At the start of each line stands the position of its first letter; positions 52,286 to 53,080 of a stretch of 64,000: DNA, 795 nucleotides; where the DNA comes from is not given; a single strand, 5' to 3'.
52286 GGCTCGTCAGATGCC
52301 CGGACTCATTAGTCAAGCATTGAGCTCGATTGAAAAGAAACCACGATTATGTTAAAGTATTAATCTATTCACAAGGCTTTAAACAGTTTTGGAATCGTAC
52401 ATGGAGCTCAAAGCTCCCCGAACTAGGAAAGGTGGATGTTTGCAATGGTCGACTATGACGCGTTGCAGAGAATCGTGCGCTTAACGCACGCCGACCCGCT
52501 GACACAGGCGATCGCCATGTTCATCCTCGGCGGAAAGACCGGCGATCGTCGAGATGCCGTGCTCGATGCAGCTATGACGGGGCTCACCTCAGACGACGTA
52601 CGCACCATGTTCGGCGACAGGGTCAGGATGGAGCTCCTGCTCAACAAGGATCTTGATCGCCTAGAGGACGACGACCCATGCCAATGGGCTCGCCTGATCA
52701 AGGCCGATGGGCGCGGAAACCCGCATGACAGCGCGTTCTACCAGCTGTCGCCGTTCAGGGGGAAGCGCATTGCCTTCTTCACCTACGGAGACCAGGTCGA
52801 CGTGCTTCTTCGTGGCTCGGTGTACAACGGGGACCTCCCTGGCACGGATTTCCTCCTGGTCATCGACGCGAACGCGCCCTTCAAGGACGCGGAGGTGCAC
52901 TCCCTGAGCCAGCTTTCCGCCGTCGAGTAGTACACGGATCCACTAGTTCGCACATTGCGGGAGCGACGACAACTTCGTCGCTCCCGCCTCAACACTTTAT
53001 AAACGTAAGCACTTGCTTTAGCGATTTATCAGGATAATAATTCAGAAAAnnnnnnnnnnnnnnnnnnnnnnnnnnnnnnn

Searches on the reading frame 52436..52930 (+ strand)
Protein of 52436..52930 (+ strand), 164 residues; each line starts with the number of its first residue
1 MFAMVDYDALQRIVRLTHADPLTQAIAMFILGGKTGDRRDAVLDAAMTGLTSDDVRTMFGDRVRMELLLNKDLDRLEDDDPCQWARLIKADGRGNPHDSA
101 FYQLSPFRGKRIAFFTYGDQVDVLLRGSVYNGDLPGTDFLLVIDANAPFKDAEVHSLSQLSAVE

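Call 11: search_protein_families(library=pfam, proteins=[window:52436-52930:+], max_evalue=0.1)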
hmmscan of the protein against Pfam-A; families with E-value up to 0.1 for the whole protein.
window:52436-52930:+ (164 aa): 1 family
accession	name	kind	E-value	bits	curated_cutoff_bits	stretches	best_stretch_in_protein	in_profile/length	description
PF18616.6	CdiI_3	-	0.003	17.9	28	0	42-79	24-61/95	CDI immunity proteins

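Call 12: search_protein_families(library=phrogs, proteins=[window:52436-52930:+], max_evalue=0.1)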
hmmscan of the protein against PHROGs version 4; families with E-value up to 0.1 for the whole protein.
window:52436-52930:+ (164 aa): 0 families

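Call 85: search_protein_families(library=padloc, proteins=[window:52436-52930:+], max_evalue=0.1)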
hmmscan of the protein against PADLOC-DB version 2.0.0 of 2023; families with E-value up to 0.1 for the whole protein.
window:52436-52930:+ (164 aa): 0 families

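Call 86: search_protein_families(library=ncbifam, proteins=[window:52436-52930:+], max_evalue=0.1)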
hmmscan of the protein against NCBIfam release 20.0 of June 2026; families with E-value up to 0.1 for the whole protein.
window:52436-52930:+ (164 aa): 0 families

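Call 87: search_dna_similar(query=window:52436-52927:+, collection=plasmids, mode=protein, max_evalue=0.01)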
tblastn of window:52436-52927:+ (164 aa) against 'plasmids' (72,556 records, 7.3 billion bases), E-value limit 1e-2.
No match.

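Call 88: search_dna_similar(query=window:52436-52927:+, collection=phages, mode=protein, max_evalue=0.01)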
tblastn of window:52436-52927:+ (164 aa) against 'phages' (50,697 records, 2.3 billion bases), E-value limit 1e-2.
No match.

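Call 91: find_related_loci(query=window:52436-52927:+, collection=viral_contigs, flank=5000)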
Query window:52436-52927:+ (164 aa) in viral_contigs; peptide patterns used: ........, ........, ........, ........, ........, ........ (x = any residue, [..] = any of these).
1 stretches matched a pattern, but none encodes a relative of the query by tblastn (E <= 1e-3).
